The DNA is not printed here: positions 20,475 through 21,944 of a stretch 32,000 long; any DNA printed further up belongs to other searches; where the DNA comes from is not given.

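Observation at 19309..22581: Convergent kinase / PP2C phosphatase / PD-(D/E)xK / unknown-protein cassette: candidate undescribed phospho-switch conflict system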

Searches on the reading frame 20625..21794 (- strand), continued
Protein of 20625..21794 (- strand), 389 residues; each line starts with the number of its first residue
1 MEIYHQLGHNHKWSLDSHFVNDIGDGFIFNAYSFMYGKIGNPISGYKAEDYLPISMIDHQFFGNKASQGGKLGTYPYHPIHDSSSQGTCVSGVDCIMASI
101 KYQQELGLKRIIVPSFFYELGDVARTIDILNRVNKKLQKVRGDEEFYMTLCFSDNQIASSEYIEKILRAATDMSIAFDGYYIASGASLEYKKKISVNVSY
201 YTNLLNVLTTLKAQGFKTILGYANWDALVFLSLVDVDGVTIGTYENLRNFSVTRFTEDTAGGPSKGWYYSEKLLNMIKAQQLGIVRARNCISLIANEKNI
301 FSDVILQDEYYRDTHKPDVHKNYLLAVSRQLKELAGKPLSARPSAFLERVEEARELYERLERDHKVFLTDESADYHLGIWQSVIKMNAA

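Call 38: search_protein_families(library=pfam, alignment_id=A1, max_evalue=1)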
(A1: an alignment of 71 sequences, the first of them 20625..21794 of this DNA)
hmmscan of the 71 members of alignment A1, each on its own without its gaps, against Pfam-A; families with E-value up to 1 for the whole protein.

A. member 1, window:20625-21794:- (389 aa): 0 families

B. families by the number of members that match (of 71 scanned): 47 families (the first 25 are shown)
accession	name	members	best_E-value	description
PF03537.19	Glyco_hydro_114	6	0.026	Glycoside-hydrolase family GH114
PF01055.32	Glyco_hydro_31_2nd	4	0.00022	Glycosyl hydrolases family 31 TIM-barrel domain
PF11848.13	DUF3368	4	0.011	Domain of unknown function (DUF3368)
PF00651.37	BTB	3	0.022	BTB/POZ domain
PF16904.10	PurL_C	2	0.033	Phosphoribosylformylglycinamidine synthase II C-terminus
PF07743.18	HSCB_C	2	0.06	HSCB C-terminal oligomerisation domain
PF12989.12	DUF3873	2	0.1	Domain of unknown function, B. Theta Gene description (DUF3873)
PF21928.1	XLF_CC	2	0.15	XLF protein coiled-coil region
PF13494.11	DUF4119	1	0.00075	Domain of unknown function, B. Theta Gene description (DUF4119)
PF19753.4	DUF6240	1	0.0034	Family of unknown function (DUF6240)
PF04108.17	ATG17_like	1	0.0036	Autophagy protein ATG17-like domain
PF04887.17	Pox_M2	1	0.015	Poxvirus M2 protein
PF18360.6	hnRNP_Q_AcD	1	0.017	Heterogeneous nuclear ribonucleoprotein Q acidic domain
PF20469.4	OLD-like_TOPRIM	1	0.017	Overcoming lysogenization defect protein-like, TOPRIM domain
PF20886.2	PWP3A-B_C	1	0.023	PWWP domain-containing DNA repair factor 3A/B, C-terminal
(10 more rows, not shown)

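Call 39: search_protein_representatives(alignment_id=A1)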
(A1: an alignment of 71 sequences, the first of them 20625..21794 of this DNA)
Query: 71 sequences, 390 profile positions. Proteins with E-value up to 0.001 (for the whole library): 605; up to 1e-10: 322; up to 1e-30: 70. The best 150 are listed.
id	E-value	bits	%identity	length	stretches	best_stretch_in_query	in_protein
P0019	6.3e-176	601.4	-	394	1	1-389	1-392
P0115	5.1e-158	542.5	-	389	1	1-387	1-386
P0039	4.1e-154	529.6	-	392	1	1-386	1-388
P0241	2.6e-152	523.7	-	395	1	1-388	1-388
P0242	5.0e-136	470.1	-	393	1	1-385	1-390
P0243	3.6e-133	460.7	-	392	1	1-388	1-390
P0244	1.3e-129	448.9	-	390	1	1-387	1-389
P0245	1.9e-125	435.2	-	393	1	1-388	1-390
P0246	9.6e-118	409.9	-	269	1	133-388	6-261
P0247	7.1e-115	400.4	-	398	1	2-388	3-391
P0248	2.4e-83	296.6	-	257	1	1-234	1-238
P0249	3.8e-80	286.1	-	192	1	201-388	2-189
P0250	7.1e-74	265.4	-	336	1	1-243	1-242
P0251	1.0e-68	248.5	-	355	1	214-385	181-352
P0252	8.1e-62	225.8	-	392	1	4-386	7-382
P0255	1.4e-52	195.4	-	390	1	3-387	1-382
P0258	4.4e-48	180.6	-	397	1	1-387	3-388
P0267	2.8e-45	171.3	-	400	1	2-386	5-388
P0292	1.1e-36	143.0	-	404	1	1-386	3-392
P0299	2.0e-34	135.6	-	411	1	2-387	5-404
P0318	7.8e-27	110.6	-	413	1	4-385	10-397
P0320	9.1e-26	107.1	-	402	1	1-387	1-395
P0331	3.8e-22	95.2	-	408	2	2-255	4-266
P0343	1.1e-20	90.3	-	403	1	47-294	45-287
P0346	3.1e-20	88.9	-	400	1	1-386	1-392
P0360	4.8e-19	84.9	-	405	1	20-386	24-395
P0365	1.3e-18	83.5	-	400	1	5-386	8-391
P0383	3.4e-17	78.9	-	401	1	2-387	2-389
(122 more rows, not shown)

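Call 40: find_encoding_contigs(protein=P0255, flank=6000, max_places=3)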
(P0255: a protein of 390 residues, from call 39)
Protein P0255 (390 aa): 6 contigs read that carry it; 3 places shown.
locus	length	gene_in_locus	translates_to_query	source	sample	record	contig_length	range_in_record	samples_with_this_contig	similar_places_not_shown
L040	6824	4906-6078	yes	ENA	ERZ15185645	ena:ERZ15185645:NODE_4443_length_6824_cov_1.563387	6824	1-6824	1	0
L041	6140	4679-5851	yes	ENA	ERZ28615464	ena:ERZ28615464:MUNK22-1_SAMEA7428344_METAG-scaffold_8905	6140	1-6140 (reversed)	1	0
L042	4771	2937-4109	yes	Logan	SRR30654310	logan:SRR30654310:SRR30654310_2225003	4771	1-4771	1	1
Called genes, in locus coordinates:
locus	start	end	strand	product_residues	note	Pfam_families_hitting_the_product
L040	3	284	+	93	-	?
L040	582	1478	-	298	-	PF00398:RrnaAD, PF01728:FtsJ (weak), PF08241:Methyltransf_11 (weak), PF13649:Methyltransf_25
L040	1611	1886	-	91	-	PF08765:Mor (weak)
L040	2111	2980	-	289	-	PF00106:adh_short, PF08659:KR, PF13561:adh_short_C2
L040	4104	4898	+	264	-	PF00069:Pkinase, PF07714:PK_Tyr_Ser-Thr, PF17667:Pkinase_fungal (weak)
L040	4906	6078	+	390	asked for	-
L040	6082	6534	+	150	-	-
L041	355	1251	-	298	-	PF00398:RrnaAD, PF01728:FtsJ (weak), PF08241:Methyltransf_11 (weak), PF13649:Methyltransf_25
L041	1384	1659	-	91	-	PF08765:Mor (weak)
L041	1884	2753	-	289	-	PF00106:adh_short, PF08659:KR, PF13561:adh_short_C2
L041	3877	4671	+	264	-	PF00069:Pkinase, PF07714:PK_Tyr_Ser-Thr, PF17667:Pkinase_fungal (weak)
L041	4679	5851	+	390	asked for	-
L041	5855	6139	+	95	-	?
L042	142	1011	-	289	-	PF00106:adh_short, PF08659:KR, PF13561:adh_short_C2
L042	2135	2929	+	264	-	PF00069:Pkinase, PF07714:PK_Tyr_Ser-Thr, PF17667:Pkinase_fungal (weak)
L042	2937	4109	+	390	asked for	-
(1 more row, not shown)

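Call 41: search_protein_families(library=pfam, proteins=[P0252, P0255, P0258, P0267, P0292, P0299, P0318, P0331, P0343, P0360], max_evalue=0.1)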
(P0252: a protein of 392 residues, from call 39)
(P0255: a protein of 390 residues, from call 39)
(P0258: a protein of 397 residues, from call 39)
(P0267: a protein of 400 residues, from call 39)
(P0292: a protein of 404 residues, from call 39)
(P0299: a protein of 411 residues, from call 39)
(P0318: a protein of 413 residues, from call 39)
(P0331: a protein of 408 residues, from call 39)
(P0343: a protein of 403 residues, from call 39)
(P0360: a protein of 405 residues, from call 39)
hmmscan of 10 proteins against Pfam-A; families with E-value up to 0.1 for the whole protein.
P0252 (392 aa): 1 family
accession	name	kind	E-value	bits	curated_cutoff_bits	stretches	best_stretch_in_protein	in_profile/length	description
PF04913.17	Baculo_Y142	-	0.012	14.8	25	1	71-190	164-280/440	Baculovirus Y142 protein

P0255 (390 aa): 1 family
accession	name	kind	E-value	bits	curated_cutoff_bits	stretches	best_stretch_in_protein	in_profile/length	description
PF15852.10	DUF4724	-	0.042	14.8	27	0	9-34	46-71/93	Domain of unknown function (DUF4724)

P0258 (397 aa): 0 families

P0267 (400 aa): 0 families

P0292 (404 aa): 0 families

P0299 (411 aa): 0 families

P0318 (413 aa): 0 families

P0331 (408 aa): 1 family
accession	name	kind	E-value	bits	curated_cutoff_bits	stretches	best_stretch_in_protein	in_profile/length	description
PF23904.1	DUF7246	-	0.043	14.7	27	1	93-143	23-72/101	Domain of unknown function (DUF7246)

P0343 (403 aa): 0 families

P0360 (405 aa): 0 families

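Call 42: find_encoding_contigs(protein=P0258, flank=7000, max_places=3)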
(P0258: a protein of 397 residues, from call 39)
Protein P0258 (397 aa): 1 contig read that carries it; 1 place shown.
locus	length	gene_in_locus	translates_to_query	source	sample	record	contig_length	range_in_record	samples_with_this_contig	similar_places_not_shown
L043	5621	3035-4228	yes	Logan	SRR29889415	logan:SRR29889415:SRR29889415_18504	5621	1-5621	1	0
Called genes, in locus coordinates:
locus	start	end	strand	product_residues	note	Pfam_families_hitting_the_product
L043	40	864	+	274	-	-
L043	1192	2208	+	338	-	PF12844:HTH_19 (faint), PF08867:FRG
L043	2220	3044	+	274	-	PF00069:Pkinase, PF07714:PK_Tyr_Ser-Thr, PF03109:ABC1 (weak)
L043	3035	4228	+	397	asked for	-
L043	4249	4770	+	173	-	-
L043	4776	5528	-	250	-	PF00481:PP2C (faint), PF13672:PP2C_2 (weak)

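Call 43: find_encoding_contigs(protein=P0320, flank=7000, max_places=3)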
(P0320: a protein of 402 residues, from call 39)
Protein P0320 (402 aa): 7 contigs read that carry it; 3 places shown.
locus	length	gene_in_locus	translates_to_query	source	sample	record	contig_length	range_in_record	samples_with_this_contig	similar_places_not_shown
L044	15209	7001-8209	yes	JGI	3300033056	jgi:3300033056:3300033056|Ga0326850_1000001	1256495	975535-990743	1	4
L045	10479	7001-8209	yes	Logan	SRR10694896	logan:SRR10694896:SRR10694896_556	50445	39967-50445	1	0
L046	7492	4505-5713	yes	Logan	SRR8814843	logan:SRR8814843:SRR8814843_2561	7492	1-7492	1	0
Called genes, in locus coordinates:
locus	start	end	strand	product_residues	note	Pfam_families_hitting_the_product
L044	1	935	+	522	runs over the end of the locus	PF00078:RVT_1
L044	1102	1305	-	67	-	PF17356:PBSX_XtrA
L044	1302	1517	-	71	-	-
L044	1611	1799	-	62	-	PF13076:Fur_reg_FbpA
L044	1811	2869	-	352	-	PF07261:DnaB_2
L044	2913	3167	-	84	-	-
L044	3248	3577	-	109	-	-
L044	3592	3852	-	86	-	-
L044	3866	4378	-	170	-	PF13560:HTH_31, PF01381:HTH_3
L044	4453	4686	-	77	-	PF01381:HTH_3, PF13560:HTH_31 (faint)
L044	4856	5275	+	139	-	PF12844:HTH_19, PF13443:HTH_26 (weak), PF13560:HTH_31, PF01381:HTH_3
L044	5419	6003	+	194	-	PF06114:Peptidase_M78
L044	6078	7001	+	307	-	PF13095:FTA2 (faint), PF00069:Pkinase, PF07714:PK_Tyr_Ser-Thr, PF03109:ABC1 (weak)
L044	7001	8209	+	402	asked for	-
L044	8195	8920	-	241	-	-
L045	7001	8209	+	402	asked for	-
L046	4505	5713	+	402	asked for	-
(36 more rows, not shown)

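Call 44: find_encoding_contigs(protein=P0365, flank=7000, max_places=3)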
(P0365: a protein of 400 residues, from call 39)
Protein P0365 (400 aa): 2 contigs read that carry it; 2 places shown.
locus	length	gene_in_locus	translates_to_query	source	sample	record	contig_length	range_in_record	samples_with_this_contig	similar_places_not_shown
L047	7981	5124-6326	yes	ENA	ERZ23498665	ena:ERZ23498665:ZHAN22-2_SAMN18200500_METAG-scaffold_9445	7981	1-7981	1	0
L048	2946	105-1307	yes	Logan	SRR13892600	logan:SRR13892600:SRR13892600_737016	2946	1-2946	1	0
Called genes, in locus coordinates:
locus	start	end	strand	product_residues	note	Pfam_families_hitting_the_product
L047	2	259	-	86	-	?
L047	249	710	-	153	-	PF03444:WHD_HrcA (faint)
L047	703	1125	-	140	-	-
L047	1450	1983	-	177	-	-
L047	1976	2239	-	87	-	PF01199:Ribosomal_L34e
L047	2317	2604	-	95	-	-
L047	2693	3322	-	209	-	-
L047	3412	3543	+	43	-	-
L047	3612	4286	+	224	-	-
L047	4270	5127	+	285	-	PF00069:Pkinase, PF07714:PK_Tyr_Ser-Thr, PF03109:ABC1 (weak)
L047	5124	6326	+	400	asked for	-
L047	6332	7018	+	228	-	PF00149:Metallophos, PF12850:Metallophos_2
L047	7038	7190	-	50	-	-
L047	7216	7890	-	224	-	-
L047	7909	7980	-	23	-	?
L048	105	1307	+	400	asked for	-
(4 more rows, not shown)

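Call 57: fold_search(model_id=the predicted structure, library=viral)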
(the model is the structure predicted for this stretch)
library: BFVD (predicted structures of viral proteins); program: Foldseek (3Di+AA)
matches with E <= 10: 441; with E <= 0.001: 2
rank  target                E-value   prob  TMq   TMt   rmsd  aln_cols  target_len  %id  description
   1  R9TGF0                2.3e-04  1.00  0.39  0.34  11.8       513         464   10  Uncharacterized protein [Vibrio phage nt-1]
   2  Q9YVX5                4.6e-04  0.99  0.35  0.25  19.9       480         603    8  Probable AP endonuclease [Melanoplus sanguinipes entomopoxvirus]
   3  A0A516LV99            1.3e-03  0.99  0.40  0.37  12.8       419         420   10  (no name in the UniProt tables at hand)
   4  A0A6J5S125            1.3e-03  1.00  0.46  0.43  11.8       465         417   12  Uncharacterized protein [uncultured Caudovirales phage]
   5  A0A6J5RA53            1.6e-03  1.00  0.36  0.35   7.7       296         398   11  Glycoside hydrolase, family 5 [uncultured Caudovirales phage]
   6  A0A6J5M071            5.1e-03  0.97  0.36  0.39  12.6       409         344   10  Uncharacterized protein [uncultured Caudovirales phage]
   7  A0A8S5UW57            6.7e-03  0.97  0.35  0.33  14.3       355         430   10  Endoglucanase, glycoside hydrolase family 5, TIM barrel, HYDROLASE.1A [Siphoviridae sp. ctgaU3]
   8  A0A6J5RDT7            7.1e-03  0.99  0.36  0.22   7.5       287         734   10  Glycoside hydrolase, family 5 [uncultured Caudovirales phage]
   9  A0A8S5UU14            7.9e-03  0.97  0.34  0.34  12.3       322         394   12  Uncharacterized protein [Siphoviridae sp. ctpyK9]
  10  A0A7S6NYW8            1.2e-02  0.97  0.31  0.43   9.6       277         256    8  (no name in the UniProt tables at hand)
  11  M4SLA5                1.4e-02  0.96  0.36  0.49   8.2       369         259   10  Uncharacterized protein [Cellulophaga phage phiST]
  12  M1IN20                1.8e-02  0.96  0.36  0.25   7.6       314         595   14  (no name in the UniProt tables at hand)
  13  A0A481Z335            2.0e-02  0.97  0.32  0.26   7.7       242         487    9  AP (Apurinic) endonuclease family 2 [Pithovirus LCPAC101]
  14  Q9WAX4                2.1e-02  0.97  0.35  0.18   7.5       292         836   13  VChti-1 [Chlorella virus]
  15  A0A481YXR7            2.6e-02  0.92  0.32  0.21   7.1       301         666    8  Glycosyl hydrolase family 18 [Marseillevirus LCMAC201]
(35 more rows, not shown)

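Call 66: search_protein_families(library=pfam, alignment_id=A5, max_evalue=0.00001)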
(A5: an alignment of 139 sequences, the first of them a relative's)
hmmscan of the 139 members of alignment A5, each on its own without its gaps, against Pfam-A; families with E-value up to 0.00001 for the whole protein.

A. member 1, L001:1995-3662:- (555 aa): 15 families
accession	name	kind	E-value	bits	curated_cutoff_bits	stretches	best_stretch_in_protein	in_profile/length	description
PF07719.23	TPR_2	-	1.3e-15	56.6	27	0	169-195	5-31/34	Tetratricopeptide repeat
PF13181.12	TPR_8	-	1.8e-14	53.1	25.7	0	169-196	5-32/34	Tetratricopeptide repeat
PF14559.12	TPR_19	-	1.2e-13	51.6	25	0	147-196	7-56/68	Tetratricopeptide repeat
PF13431.12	TPR_17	-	3.6e-12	46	24.4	0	87-116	4-33/34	Tetratricopeptide repeat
PF00515.34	TPR_1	-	9.3e-12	44.7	27.8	0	174-197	10-33/34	Tetratricopeptide repeat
PF13432.12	TPR_16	-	8.9e-10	39.3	32.7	0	72-121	7-55/65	Tetratricopeptide repeat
PF13428.12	TPR_14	-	1.9e-08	34.6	23.5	0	71-105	10-44/44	Tetratricopeptide repeat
PF13414.12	TPR_11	-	2.6e-08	33.8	26.8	0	176-213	5-42/42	TPR repeat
PF13424.12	TPR_12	-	2.5e-07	31.2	30.1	0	135-193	8-73/77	Tetratricopeptide repeat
PF13174.12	TPR_6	-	5.6e-07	30.2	26.3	0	63-94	1-32/33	Tetratricopeptide repeat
PF12895.13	ANAPC3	-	3.9e-06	27.5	27.2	0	179-251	3-77/82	Anaphase-promoting complex, cyclosome, subunit 3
PF25064.1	ARM_TT21_5th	-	5.9e-06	27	27.8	0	132-225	3-98/117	TT21 fifth ARM repeats domain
PF13374.12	TPR_10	-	8.1e-06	26.1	27.5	0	167-193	4-30/42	Tetratricopeptide repeat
PF23914.1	TPR_CcmH_CycH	-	8.2e-06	26.2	42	0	75-117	100-142/158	Cytochrome c-type biogenesis protein H TPR domain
PF14561.12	TPR_20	-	8.5e-06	26.5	25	0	85-128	11-54/90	Tetratricopeptide repeat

B. families by the number of members that match (of 139 scanned): 233 families (the first 25 are shown)
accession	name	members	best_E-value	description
PF00589.27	Phage_integrase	6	1e-35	Phage integrase family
PF13102.12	Phage_int_SAM_5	4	8.3e-18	Phage integrase SAM-like domain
PF01926.29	MMR_HSR1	3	1.8e-56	50S ribosome-binding GTPase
PF00009.33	GTP_EFTU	3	1.5e-46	Elongation factor Tu GTP binding domain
PF00665.32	rve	3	1.9e-27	Integrase core domain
PF17293.8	Arm-DNA-bind_5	3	5.1e-14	Arm DNA-binding domain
PF00239.26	Resolvase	2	8.3e-48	Resolvase, N terminal domain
PF02421.24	FeoB_N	2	9.7e-28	Ferrous iron transport protein B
PF13683.12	rve_3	2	1.2e-23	Integrase core domain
PF01935.23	DUF87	2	4.4e-20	Helicase HerA, central domain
PF13304.12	AAA_21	2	2.7e-19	AAA domain, putative AbiEii toxin, Type IV TA system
PF13424.12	TPR_12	2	5.1e-15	Tetratricopeptide repeat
PF00350.29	Dynamin_N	2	1.3e-13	Dynamin family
PF18962.6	Por_Secre_tail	2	1.7e-11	Secretion system C-terminal sorting domain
PF10412.15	TrwB_AAD_bind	2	4.6e-11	Type IV secretion-system coupling protein DNA-binding domain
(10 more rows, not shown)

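Call 67: search_protein_families(library=padloc, alignment_id=A5, max_evalue=1e-8)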
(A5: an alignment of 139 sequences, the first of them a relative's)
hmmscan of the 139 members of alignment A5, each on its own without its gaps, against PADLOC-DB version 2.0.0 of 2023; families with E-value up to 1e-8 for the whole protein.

A. member 1, L001:1995-3662:- (555 aa): 0 families

B. families by the number of members that match (of 139 scanned): 192 families (the first 25 are shown)
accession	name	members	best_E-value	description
PDLC04140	mad8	4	6.3e-31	mads_8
PDLC04135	mad3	2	1.1e-27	mads_3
PDLC00069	GajA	1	1.8e-289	AAA ATPase domain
PDLC03002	Helicase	1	7.5e-278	-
PDLC04103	HerA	1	2.5e-179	-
PDLC00077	GajA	1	3.5e-154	AAA ATPase domain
PDLC03963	SoFic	1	9.7e-100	-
PDLC00091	GajA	1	1.6e-98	AAA ATPase domain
PDLC00096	GajA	1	9.7e-95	AAA ATPase domain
PDLC04075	SIR2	1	2.9e-84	-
PDLC00071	GajA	1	7.7e-84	AAA ATPase domain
PDLC00099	GajA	1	5.9e-76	AAA ATPase domain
PDLC00070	GajA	1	6.2e-75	AAA ATPase domain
PDLC02999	DUF2290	1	9.4e-74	-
PDLC00080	GajA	1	5.3e-68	AAA ATPase domain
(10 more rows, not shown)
